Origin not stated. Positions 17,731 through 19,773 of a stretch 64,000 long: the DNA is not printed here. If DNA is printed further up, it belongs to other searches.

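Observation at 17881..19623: Intron-encoded protein keeps all catalytic motifs (RT 0-7, maturase X, HNH)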

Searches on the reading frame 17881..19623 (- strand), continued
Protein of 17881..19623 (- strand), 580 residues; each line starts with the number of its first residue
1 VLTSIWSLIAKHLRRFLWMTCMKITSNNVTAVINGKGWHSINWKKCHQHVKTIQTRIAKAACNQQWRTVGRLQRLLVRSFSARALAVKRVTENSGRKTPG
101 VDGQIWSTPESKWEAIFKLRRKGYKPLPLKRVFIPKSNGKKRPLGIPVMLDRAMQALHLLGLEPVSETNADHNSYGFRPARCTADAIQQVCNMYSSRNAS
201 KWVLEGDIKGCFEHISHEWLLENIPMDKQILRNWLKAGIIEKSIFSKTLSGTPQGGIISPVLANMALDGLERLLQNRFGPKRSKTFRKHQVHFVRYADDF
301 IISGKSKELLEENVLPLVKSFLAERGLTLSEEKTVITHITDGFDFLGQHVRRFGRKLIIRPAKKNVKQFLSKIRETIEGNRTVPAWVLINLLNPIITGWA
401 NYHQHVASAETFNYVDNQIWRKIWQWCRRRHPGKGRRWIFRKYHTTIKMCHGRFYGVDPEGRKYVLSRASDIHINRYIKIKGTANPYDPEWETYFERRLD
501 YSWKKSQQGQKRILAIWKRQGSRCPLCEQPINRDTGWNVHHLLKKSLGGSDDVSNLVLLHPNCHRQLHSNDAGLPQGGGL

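Call 63: get_annotated_region(hit=H58, flank=1500)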
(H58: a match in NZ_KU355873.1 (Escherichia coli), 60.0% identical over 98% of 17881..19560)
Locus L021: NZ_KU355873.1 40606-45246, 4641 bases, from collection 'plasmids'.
description: Escherichia coli strain FAM22871 plasmid pFAM22871_1, complete sequence
organism: Escherichia coli (NCBI taxid 562)
taxonomy: Bacteria; Pseudomonadota; Gammaproteobacteria; Enterobacterales; Enterobacteriaceae; Escherichia; Escherichia coli
host: -; source: -; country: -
typing (MOB-suite, as given by PLSDB): conjugative; replicon IncFIA,IncFIA,IncFIB,IncFIC; relaxase MOBF,MOBP; mating-pair formation MPF_F
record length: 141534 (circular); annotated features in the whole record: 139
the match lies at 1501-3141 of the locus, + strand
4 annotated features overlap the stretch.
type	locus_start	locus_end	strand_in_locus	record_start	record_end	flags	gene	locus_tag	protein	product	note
CDS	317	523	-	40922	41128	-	-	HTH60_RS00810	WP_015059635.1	hypothetical protein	-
CDS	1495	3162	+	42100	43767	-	ltrA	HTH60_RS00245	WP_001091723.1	group II intron reverse transcriptase/maturase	GO:0000373 - Group II intron splicing [Evidence IEA]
CDS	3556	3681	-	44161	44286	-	-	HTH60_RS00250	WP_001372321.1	type I toxin-antitoxin system Hok family toxin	-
CDS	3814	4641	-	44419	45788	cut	-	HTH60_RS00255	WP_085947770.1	IS3-like element IS150 family transposase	GO:0006313 - DNA transposition [Evidence IEA]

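Call 64: find_encoding_contigs(protein=P0004, flank=1500, max_places=10)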
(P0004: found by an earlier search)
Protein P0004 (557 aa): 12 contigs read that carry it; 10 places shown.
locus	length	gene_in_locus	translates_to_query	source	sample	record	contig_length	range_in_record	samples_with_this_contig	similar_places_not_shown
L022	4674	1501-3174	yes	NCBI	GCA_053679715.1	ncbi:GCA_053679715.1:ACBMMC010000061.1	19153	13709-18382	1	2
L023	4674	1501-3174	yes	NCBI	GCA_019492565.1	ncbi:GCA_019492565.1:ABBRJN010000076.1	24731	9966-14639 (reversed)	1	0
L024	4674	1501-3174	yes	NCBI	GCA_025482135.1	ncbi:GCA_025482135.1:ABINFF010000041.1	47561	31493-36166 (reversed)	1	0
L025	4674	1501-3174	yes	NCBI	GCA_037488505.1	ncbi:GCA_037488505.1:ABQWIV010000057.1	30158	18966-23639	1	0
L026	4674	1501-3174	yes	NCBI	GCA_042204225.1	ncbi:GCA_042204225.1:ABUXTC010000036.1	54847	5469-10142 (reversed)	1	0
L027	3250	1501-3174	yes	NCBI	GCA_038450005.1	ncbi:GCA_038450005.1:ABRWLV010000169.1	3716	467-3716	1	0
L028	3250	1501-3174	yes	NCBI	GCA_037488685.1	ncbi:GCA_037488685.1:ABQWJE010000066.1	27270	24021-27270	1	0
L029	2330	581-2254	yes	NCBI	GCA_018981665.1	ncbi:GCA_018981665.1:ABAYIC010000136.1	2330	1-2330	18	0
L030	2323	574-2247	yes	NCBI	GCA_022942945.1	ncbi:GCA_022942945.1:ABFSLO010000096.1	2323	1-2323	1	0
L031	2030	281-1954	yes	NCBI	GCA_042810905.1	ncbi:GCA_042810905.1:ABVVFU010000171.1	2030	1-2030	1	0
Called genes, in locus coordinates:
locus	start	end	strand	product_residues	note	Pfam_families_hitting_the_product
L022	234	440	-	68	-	-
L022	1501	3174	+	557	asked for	PF13655:RVT_N, PF00078:RVT_1, PF08388:GIIM, PF01844:HNH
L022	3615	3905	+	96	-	PF08681:TacA1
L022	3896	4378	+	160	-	PF00583:Acetyltransf_1 (faint), PF13673:Acetyltransf_10, PF13508:Acetyltransf_7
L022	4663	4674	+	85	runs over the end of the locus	PF10723:RepB-RCR_reg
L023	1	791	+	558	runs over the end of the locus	PF00999:Na_H_Exchanger, PF02254:TrkA_N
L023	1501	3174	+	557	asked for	PF13655:RVT_N, PF00078:RVT_1, PF08388:GIIM, PF01844:HNH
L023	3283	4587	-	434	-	PF00294:PfkB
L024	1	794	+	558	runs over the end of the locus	PF00999:Na_H_Exchanger, PF02254:TrkA_N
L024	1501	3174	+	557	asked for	PF13655:RVT_N, PF00078:RVT_1, PF08388:GIIM, PF01844:HNH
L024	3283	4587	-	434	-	PF00294:PfkB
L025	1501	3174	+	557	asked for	PF13655:RVT_N, PF00078:RVT_1, PF08388:GIIM, PF01844:HNH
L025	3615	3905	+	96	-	PF08681:TacA1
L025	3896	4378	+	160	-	PF13673:Acetyltransf_10, PF13508:Acetyltransf_7 (weak)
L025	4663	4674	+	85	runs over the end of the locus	PF10723:RepB-RCR_reg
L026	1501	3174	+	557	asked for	PF13655:RVT_N, PF00078:RVT_1, PF08388:GIIM, PF01844:HNH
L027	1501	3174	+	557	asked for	PF13655:RVT_N, PF00078:RVT_1, PF08388:GIIM, PF01844:HNH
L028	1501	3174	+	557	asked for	PF13655:RVT_N, PF00078:RVT_1, PF08388:GIIM, PF01844:HNH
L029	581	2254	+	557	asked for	PF13655:RVT_N, PF00078:RVT_1, PF08388:GIIM, PF01844:HNH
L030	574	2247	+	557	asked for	PF13655:RVT_N, PF00078:RVT_1, PF08388:GIIM, PF01844:HNH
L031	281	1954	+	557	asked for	PF13655:RVT_N, PF00078:RVT_1, PF08388:GIIM, PF01844:HNH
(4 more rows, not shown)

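Call 65: find_encoding_contigs(protein=P0006, flank=1500, max_places=10)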
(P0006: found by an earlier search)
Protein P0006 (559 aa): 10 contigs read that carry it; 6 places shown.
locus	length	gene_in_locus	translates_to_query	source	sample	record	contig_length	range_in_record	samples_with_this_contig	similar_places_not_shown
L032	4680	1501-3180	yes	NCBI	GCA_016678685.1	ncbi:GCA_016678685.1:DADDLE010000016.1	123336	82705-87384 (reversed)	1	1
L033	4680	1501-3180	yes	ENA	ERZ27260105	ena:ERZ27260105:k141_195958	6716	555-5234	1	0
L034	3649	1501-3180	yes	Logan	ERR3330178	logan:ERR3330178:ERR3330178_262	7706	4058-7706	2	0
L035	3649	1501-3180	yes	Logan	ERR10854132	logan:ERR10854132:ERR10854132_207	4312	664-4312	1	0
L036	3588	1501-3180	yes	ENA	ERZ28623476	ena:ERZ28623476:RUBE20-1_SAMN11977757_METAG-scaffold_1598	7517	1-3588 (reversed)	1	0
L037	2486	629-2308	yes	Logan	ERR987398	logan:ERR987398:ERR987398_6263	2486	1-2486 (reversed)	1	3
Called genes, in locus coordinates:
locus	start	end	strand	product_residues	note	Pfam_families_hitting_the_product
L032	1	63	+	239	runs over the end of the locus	PF06952:PsiA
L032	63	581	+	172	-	-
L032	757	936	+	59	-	PF01848:HOK_GEF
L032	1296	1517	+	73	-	-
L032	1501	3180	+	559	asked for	PF13655:RVT_N, PF00078:RVT_1, PF08388:GIIM, PF01844:HNH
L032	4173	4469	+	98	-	-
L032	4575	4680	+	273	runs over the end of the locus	PF06067:DUF932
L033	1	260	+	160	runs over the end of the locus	PF03968:LptD_N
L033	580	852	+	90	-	-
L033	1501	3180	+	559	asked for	PF13655:RVT_N, PF00078:RVT_1, PF08388:GIIM, PF01844:HNH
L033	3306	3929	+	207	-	PF00078:RVT_1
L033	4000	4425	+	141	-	PF01527:HTH_Tnp_1, PF13384:HTH_23 (weak)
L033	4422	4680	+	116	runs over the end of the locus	PF05717:TnpB_IS66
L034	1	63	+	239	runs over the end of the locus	PF06952:PsiA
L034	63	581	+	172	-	-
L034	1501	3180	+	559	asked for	PF13655:RVT_N, PF00078:RVT_1, PF08388:GIIM, PF01844:HNH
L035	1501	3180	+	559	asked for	PF13655:RVT_N, PF00078:RVT_1, PF08388:GIIM, PF01844:HNH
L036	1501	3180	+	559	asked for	PF13655:RVT_N, PF00078:RVT_1, PF08388:GIIM, PF01844:HNH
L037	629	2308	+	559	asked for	PF13655:RVT_N, PF00078:RVT_1, PF08388:GIIM, PF01844:HNH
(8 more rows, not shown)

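Call 66: find_encoding_contigs(protein=P0005, flank=1500, max_places=10)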
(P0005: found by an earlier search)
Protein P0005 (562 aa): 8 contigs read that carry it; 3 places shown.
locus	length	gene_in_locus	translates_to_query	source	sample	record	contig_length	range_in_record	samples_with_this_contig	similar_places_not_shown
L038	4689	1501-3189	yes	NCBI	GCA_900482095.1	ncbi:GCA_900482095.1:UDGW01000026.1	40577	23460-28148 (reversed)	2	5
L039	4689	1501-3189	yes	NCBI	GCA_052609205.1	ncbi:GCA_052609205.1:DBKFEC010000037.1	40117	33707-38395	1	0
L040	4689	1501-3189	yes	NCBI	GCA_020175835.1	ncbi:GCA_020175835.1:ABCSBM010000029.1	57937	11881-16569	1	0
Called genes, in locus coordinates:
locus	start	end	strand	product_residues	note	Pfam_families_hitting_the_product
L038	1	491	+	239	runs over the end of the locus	PF06952:PsiA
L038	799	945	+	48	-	PF01848:HOK_GEF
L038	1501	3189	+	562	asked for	PF13655:RVT_N, PF00078:RVT_1, PF08388:GIIM, PF01844:HNH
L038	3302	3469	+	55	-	-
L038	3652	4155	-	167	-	-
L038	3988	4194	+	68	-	-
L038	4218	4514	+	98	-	-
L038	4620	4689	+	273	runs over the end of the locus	PF06067:DUF932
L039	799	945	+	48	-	PF01848:HOK_GEF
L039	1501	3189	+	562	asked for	PF13655:RVT_N, PF00078:RVT_1, PF08388:GIIM, PF01844:HNH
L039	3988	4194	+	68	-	-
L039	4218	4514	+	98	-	-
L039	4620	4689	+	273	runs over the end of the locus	PF06067:DUF932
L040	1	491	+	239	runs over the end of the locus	PF06952:PsiA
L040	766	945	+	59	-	PF01848:HOK_GEF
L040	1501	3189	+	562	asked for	PF13655:RVT_N, PF00078:RVT_1, PF08388:GIIM, PF01844:HNH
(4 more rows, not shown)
